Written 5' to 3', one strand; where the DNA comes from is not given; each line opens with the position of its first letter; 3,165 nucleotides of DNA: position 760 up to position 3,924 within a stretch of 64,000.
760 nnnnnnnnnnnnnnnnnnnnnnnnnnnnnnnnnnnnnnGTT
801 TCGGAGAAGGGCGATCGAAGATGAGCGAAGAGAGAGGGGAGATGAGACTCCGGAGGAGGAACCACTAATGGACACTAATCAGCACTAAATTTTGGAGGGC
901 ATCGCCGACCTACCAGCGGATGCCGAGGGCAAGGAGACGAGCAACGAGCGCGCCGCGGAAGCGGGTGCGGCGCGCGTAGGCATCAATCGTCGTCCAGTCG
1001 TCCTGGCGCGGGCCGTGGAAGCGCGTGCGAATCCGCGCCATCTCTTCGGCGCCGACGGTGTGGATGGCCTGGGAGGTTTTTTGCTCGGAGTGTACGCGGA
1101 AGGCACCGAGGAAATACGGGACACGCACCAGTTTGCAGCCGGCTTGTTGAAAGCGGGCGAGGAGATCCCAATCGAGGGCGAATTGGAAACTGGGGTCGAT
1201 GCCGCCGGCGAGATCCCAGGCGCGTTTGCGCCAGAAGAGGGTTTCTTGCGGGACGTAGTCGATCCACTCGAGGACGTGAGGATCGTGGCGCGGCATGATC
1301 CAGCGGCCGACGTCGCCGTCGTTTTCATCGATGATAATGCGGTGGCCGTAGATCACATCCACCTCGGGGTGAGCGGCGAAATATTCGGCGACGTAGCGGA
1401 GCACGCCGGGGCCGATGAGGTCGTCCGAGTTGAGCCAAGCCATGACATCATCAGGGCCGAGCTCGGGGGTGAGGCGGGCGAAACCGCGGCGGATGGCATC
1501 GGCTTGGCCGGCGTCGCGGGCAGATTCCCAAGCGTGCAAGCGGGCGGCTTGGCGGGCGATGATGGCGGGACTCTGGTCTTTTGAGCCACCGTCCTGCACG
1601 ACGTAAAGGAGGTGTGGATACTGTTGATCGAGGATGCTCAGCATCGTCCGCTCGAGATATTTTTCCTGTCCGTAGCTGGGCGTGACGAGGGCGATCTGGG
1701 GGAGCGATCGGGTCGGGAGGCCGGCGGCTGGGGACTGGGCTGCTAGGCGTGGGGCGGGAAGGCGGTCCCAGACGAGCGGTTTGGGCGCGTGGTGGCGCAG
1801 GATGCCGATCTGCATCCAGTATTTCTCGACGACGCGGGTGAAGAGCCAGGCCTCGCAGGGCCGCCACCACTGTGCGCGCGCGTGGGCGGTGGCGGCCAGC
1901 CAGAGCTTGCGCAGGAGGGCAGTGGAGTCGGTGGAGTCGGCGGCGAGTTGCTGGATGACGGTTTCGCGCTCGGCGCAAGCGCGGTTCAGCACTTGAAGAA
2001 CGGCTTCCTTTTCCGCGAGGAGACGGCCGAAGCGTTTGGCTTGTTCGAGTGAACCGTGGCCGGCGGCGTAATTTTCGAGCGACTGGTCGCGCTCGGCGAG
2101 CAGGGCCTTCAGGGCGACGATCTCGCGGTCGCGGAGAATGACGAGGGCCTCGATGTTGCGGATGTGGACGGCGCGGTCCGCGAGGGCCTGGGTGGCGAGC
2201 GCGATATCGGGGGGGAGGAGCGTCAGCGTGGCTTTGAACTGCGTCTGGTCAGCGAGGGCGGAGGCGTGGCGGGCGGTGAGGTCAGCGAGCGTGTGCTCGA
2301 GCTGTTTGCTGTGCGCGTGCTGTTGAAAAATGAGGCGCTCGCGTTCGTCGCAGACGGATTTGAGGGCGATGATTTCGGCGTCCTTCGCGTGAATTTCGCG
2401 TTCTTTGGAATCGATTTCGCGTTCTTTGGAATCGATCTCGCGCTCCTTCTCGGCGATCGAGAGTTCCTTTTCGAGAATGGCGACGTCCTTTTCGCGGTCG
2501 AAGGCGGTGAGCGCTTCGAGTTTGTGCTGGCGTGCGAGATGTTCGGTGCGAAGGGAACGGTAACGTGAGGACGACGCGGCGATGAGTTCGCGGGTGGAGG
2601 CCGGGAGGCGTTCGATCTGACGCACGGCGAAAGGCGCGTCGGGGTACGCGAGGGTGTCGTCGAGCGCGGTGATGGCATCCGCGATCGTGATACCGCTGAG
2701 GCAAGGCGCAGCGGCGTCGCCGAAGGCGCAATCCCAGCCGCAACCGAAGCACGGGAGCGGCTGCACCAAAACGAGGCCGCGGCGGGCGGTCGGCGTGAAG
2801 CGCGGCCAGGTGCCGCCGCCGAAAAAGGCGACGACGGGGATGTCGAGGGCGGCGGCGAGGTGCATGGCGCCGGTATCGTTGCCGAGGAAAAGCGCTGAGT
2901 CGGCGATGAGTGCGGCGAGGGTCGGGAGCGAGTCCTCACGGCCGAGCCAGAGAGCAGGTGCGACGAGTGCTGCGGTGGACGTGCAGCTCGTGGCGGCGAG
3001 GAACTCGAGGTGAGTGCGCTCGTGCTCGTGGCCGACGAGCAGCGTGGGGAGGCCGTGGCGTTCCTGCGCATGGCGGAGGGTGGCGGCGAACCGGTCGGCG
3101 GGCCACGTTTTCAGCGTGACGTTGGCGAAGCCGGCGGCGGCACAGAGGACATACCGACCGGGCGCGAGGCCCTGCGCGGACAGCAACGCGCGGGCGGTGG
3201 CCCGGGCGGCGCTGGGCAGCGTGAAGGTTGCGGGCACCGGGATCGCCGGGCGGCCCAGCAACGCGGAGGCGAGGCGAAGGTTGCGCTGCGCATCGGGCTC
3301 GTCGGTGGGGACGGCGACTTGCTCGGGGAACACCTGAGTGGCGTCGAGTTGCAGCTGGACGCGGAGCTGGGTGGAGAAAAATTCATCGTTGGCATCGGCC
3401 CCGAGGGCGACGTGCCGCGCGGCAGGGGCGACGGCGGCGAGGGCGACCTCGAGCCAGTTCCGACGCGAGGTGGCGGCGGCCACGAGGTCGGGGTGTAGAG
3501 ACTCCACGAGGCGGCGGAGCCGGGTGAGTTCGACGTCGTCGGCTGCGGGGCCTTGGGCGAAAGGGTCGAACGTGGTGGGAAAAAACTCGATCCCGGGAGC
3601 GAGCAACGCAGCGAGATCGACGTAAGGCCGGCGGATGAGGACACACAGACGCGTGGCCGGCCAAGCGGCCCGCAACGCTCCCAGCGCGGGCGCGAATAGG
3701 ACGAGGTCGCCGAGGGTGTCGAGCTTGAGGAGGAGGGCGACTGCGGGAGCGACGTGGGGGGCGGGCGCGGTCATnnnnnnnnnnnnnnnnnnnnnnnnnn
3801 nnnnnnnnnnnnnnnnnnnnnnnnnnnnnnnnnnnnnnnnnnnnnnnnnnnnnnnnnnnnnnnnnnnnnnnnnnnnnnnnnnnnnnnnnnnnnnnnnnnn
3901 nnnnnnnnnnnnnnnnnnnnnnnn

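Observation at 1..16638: TPS secretion pair whose tpsB gene heads a glycosyltransferase gene string: candidate dedicated glycosylation system for a giant exoprotein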

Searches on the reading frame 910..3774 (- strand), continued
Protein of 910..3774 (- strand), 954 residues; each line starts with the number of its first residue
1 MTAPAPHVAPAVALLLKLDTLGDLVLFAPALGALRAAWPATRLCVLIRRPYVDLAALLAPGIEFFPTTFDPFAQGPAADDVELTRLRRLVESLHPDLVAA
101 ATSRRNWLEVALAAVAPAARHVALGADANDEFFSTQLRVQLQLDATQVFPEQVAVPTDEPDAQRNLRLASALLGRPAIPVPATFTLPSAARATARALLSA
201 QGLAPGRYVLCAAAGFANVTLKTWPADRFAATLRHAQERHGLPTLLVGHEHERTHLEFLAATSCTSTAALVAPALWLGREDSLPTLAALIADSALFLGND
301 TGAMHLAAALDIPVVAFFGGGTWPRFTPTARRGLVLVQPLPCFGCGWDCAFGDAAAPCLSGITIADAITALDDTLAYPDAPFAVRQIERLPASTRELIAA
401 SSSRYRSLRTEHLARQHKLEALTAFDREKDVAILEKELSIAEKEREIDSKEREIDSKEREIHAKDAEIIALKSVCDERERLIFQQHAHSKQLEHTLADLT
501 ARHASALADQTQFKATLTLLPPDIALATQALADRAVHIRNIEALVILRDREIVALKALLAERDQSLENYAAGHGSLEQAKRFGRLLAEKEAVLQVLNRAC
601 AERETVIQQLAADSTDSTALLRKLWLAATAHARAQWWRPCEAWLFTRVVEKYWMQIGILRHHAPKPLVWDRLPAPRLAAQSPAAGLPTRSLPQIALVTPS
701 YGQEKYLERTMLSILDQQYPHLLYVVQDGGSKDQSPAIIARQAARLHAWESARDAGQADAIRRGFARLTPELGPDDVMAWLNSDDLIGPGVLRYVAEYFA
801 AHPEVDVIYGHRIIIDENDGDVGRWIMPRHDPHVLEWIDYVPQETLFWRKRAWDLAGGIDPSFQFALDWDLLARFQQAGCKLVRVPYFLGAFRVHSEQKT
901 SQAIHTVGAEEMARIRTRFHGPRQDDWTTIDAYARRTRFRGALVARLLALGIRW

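Call 79: fold_search(model_id=the predicted structure, library=pdb)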
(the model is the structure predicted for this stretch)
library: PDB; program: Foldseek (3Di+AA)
matches with E <= 10: 1517; with E <= 0.001: 386
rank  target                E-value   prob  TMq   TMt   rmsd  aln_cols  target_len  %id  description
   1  3tov_A                1.2e-14  1.00  0.28  0.73   3.2       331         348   19  The crystal structure of the glycosyl transferase family 9 from Veillonella parvula DSM 2008 (released 2011-09-21)
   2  3tov_B                6.3e-14  1.00  0.30  0.77   4.5       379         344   17  The crystal structure of the glycosyl transferase family 9 from Veillonella parvula DSM 2008 (released 2011-09-21)
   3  1psw                  7.8e-14  1.00  0.29  0.78   4.3       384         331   18  Structure of E. coli ADP-heptose lps heptosyltransferase II (released 2003-07-08)
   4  2h1h_A                1.1e-12  1.00  0.28  0.76   5.3       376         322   17  E. coli heptosyltransferase WaaC with ADP-2-deoxy-2-fluoro heptose (released 2007-05-22)
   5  6dfe_B                2.0e-12  1.00  0.28  0.75   5.6       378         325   18  The structure of a ternary complex of E. coli WaaC (released 2018-09-05)
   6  2gt1_A                4.8e-12  1.00  0.28  0.75   5.6       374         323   17  E. coli heptosyltransferase WaaC. (released 2007-05-01)
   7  2gt1_B                8.3e-12  1.00  0.26  0.73   6.1       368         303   17  E. coli heptosyltransferase WaaC. (released 2007-05-01)
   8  2h1h_B                8.8e-12  1.00  0.27  0.73   6.0       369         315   19  E. coli heptosyltransferase WaaC with ADP-2-deoxy-2-fluoro heptose (released 2007-05-22)
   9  2h1f_A                2.5e-11  1.00  0.24  0.66   5.6       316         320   19  E. coli heptosyltransferase WaaC with ADP (released 2007-05-22)
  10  9omk_B                3.6e-11  1.00  0.20  0.70   3.1       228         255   22  WrtF fucosyltransferase - trisaccharide acceptor (released 2025-10-29)
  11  9omm_A                3.6e-11  1.00  0.20  0.69   3.3       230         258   23  WrtF fucosyltransferase - tetrasaccharide product (released 2025-10-29)
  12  9omn_B                4.7e-11  1.00  0.21  0.67   2.8       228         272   23  WrtF fucosyltransferase - GDP-2-deoxy-2-fluoro-beta-L-fucose (released 2025-10-29)
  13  9grx_1                5.6e-11  1.00  0.26  0.58   3.9       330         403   16  NDH-PSI-LHCI supercomplex from S. oleracea (released 2025-02-12)
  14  9omj_A                9.0e-11  1.00  0.20  0.67   2.8       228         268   22  WrtF fucosyltransferase - GDP-beta-L-fucose (released 2025-10-29)
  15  9oml_B                1.7e-10  1.00  0.21  0.67   2.7       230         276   23  WrtF fucosyltransferase - acetylated trisaccharide acceptor (released 2025-10-29)
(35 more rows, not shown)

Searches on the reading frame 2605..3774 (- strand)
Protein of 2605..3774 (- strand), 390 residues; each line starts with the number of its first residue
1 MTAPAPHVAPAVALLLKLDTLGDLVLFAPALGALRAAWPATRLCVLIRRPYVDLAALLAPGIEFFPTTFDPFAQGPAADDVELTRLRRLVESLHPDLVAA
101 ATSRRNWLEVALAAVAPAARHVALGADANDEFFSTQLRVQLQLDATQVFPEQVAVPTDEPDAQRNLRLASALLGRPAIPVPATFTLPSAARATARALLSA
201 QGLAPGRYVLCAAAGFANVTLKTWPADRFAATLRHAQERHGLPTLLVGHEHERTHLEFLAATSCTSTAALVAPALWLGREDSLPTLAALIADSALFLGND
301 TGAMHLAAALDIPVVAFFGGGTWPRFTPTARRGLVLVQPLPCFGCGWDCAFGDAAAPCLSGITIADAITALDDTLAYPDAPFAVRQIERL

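Call 53: search_solved_structures(query=window:2605-3774:-, max_evalue=10)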
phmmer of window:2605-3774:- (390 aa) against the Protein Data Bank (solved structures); distinct sequences matched with E-value up to 10: 3.
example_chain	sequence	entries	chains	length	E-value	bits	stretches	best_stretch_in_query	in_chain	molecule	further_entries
1psw_A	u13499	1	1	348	1.5e-05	27.6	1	211-331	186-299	ADP-HEPTOSE LPS HEPTOSYLTRANSFERASE II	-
3tov_A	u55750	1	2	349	4.7e-05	26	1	192-335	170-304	Glycosyl transferase family 9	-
7wff_a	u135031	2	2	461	0.91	11.9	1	242-322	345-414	Photosynthetic NDH subunit of subcomplex B 1, chloroplastic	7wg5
